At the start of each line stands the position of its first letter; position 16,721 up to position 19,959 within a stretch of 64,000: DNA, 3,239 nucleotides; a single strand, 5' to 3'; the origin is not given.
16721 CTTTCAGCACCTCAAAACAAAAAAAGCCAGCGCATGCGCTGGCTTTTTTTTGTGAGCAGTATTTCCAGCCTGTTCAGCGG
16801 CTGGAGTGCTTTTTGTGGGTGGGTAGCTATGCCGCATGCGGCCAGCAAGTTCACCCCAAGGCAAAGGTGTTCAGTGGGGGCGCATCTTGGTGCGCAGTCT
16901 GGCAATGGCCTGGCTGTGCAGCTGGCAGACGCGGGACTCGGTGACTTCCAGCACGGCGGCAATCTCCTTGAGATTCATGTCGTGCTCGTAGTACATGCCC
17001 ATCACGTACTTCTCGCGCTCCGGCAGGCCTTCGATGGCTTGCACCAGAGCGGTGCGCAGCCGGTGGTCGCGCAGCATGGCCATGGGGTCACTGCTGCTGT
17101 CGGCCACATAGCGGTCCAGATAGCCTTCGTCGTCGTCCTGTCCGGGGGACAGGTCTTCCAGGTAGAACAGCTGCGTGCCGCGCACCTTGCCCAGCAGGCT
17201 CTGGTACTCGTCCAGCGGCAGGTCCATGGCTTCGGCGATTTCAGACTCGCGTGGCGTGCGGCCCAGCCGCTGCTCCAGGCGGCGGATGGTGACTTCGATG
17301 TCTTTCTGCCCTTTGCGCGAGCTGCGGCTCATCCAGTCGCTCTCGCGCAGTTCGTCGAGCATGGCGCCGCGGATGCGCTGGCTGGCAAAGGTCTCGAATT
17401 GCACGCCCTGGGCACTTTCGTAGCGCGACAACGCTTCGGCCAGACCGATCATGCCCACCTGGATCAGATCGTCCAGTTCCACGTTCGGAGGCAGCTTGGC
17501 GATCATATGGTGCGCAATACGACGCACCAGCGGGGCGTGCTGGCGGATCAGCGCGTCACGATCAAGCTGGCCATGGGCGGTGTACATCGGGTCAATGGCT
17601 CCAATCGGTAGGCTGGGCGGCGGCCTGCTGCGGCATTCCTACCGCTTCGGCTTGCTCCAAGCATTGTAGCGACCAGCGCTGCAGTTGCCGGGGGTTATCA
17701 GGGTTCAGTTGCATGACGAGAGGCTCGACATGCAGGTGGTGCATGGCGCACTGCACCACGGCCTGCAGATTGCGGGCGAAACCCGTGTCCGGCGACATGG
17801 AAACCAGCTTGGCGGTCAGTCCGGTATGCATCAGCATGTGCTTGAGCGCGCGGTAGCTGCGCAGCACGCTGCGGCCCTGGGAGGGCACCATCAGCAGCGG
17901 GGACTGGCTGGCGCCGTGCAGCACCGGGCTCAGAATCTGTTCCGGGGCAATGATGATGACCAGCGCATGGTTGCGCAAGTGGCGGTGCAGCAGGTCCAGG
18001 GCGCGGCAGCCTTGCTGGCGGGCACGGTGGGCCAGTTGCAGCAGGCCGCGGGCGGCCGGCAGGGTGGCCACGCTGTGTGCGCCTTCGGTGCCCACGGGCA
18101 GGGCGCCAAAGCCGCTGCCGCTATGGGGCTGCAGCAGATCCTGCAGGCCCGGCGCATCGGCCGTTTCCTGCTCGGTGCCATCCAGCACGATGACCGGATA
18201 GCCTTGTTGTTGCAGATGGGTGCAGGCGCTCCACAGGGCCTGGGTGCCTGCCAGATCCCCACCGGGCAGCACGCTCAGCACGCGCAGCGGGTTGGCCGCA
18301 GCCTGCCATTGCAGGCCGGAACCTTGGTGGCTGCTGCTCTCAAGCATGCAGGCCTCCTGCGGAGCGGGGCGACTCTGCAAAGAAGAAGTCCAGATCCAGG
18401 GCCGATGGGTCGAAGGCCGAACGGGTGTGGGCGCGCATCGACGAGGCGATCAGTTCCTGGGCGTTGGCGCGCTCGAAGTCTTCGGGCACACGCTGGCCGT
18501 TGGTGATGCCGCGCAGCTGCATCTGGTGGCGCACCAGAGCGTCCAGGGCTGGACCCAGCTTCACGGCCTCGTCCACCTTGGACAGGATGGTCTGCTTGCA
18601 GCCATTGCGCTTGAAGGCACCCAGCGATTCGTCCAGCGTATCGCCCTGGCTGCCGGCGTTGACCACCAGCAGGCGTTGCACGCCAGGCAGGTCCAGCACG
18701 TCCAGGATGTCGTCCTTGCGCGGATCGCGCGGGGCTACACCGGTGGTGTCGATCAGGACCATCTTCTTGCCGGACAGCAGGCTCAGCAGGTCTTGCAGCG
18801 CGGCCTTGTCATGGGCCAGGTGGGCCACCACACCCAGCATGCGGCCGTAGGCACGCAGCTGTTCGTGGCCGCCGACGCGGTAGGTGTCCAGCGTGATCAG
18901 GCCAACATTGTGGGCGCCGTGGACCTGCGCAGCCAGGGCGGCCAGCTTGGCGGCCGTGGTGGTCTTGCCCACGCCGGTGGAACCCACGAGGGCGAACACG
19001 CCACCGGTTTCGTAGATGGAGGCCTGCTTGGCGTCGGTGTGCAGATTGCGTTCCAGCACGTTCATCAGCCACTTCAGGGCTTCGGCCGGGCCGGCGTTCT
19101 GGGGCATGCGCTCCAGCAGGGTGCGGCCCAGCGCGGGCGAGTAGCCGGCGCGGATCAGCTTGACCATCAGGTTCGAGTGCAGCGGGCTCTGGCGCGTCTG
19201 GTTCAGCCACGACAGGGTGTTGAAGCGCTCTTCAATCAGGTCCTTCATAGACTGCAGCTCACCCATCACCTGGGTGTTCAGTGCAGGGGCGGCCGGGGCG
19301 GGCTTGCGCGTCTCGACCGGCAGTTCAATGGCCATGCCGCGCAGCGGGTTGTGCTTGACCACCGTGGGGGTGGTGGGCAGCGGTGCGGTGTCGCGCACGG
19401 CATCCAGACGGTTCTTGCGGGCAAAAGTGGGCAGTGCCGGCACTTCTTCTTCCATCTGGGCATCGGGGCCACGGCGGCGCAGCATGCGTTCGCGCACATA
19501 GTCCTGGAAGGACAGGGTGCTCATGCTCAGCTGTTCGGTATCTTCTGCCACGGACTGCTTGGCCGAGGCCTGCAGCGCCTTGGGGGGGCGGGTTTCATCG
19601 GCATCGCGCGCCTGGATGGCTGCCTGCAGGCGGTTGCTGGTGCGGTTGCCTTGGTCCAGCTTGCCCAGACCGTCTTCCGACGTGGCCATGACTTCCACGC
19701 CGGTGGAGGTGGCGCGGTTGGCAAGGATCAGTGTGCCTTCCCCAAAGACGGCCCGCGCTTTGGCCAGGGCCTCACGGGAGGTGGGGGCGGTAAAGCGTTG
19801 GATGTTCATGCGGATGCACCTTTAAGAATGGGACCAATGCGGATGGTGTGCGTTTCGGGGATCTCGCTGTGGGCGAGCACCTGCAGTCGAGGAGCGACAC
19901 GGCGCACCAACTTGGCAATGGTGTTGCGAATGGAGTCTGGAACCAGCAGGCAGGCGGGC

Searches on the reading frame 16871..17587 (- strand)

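Call 4: search_protein_families(library=ncbifam, proteins=[window:16871-17587:-])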
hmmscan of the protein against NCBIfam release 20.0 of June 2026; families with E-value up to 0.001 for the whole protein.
window:16871-17587:- (238 aa): 74 families (the best 25 are shown)
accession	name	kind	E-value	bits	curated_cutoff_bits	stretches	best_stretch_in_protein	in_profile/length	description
NF005413.0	PRK06986.1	subfamily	5.5e-89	298.1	201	1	1-236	6-237/241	RNA polymerase sigma factor FliA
TIGR02479.1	FliA_WhiG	subfamily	4.7e-84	281.6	189.6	1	13-236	1-224/224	FliA/WhiG family RNA polymerase sigma factor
NF004935.0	PRK06288.1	equivalog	1.7e-68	231.2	343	1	10-235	35-262/270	RNA polymerase sigma factor WhiG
NF005809.0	PRK07670.1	equivalog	6.9e-52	176.5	326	1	10-235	25-250/255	FliA/WhiG family RNA polymerase sigma factor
NF004572.0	PRK05911.1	equivalog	2.2e-41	142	378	1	9-234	24-252/257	RNA polymerase sigma factor sigma-28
NF009091.0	PRK12427.1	equivalog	4.4e-40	137.8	339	1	14-233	21-229/233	FliA/WhiG family RNA polymerase sigma factor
TIGR02980.1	SigBFG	subfamily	2e-34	119.3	234.35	1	10-235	5-226/227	SigB/SigF/SigG family RNA polymerase sigma factor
TIGR02937.1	sigma70-ECF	superfamily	3.3e-32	111.4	42.9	1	10-235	3-165/165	sigma-70 family RNA polymerase sigma factor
NF005644.0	PRK07408.1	subfamily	3.9e-29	102.1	261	1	10-236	29-254/258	RNA polymerase sigma factor SigF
TIGR02997.1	Sig70-cyanoRpoD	subfamily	3e-24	85.8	384.5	1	5-232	71-298/298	RNA polymerase sigma factor, RpoD/SigA family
NF005514.0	PRK07122.1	subfamily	3.2e-23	82.2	372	1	7-235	39-263/264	RNA polymerase sigma factor SigF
NF041931.2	MzaA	equivalog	4.6e-21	75.3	800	1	20-236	487-706/726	MZA anti-phage system associated sigma-70 family RNA polymerase sigma factor MzaA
TIGR02885.1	spore_sigF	equivalog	8.4e-21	74.9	321.45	1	9-235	12-231/231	RNA polymerase sporulation sigma factor SigF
TIGR02393.1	RpoD_Cterm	equivalog_domain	1.2e-19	70.9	354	1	12-236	4-229/238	RNA polymerase sigma factor RpoD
NF004052.0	PRK05572.1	subfamily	1.3e-19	70.7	311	1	9-235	33-250/252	SigF/SigG family RNA polymerase sporulation sigma factor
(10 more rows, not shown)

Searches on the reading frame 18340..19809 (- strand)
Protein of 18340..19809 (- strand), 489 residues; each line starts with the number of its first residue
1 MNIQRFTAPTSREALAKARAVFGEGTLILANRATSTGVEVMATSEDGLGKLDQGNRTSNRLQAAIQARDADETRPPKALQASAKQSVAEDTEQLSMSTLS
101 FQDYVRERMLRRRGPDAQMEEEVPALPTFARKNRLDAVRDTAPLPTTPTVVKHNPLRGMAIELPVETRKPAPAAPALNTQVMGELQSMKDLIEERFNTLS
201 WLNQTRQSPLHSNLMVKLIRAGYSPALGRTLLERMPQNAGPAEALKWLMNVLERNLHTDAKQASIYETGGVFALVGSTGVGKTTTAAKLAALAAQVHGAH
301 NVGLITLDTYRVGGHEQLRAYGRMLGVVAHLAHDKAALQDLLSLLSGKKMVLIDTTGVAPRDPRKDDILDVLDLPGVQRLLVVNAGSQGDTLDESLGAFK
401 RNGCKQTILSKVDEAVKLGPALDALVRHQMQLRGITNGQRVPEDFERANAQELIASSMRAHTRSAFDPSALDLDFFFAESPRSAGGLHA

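Call 4: search_protein_families(library=ncbifam, proteins=[window:18340-19809:-])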
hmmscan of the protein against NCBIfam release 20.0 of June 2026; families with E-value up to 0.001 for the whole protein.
window:18340-19809:- (489 aa): 12 families
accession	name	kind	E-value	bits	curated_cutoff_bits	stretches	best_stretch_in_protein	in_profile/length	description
NF011310.0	PRK14721.1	equivalog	1.7e-97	327.4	725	2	162-462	85-386/423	flagellar biosynthesis regulator FlhF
NF011312.0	PRK14723.1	equivalog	1e-96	325.2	951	1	1-473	1-395/768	flagellar biosynthesis regulator FlhF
TIGR03499.1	FlhF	equivalog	7e-70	236.2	174.15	1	1-357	1-286/286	flagellar biosynthesis GTPase FlhF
NF011311.0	PRK14722.1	equivalog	6.6e-62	209.7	777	1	177-475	42-355/374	flagellar biosynthesis regulator FlhF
NF009366.0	PRK12723.1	equivalog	5.1e-26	91.7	585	1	270-454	175-364/388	flagellar biosynthesis regulator FlhF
NF009367.0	PRK12724.1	equivalog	7.2e-18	64.7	718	1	262-451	216-408/433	flagellar biosynthesis regulator FlhF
NF005230.0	PRK06731.1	equivalog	1.9e-12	47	553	1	271-454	88-274/281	flagellar biosynthesis regulator FlhF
TIGR00064.1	ftsY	equivalog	1.4e-10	40.9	260.7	1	249-448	59-269/279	signal recognition particle-docking protein FtsY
NF009368.0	PRK12726.1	equivalog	9.3e-10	38.1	832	1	271-449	208-389/407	flagellar biosynthesis regulator FlhF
TIGR00959.1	ffh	equivalog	9.8e-10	37.8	473.2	1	245-440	74-277/428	signal recognition particle protein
TIGR01425.1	SRP54_euk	equivalog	1.3e-08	34.1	576.25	1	267-455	98-291/428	signal recognition particle protein SRP54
TIGR03345.1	VI_ClpV1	equivalog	0.00041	18.7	884.95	1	258-301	585-625/852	type VI secretion system ATPase TssH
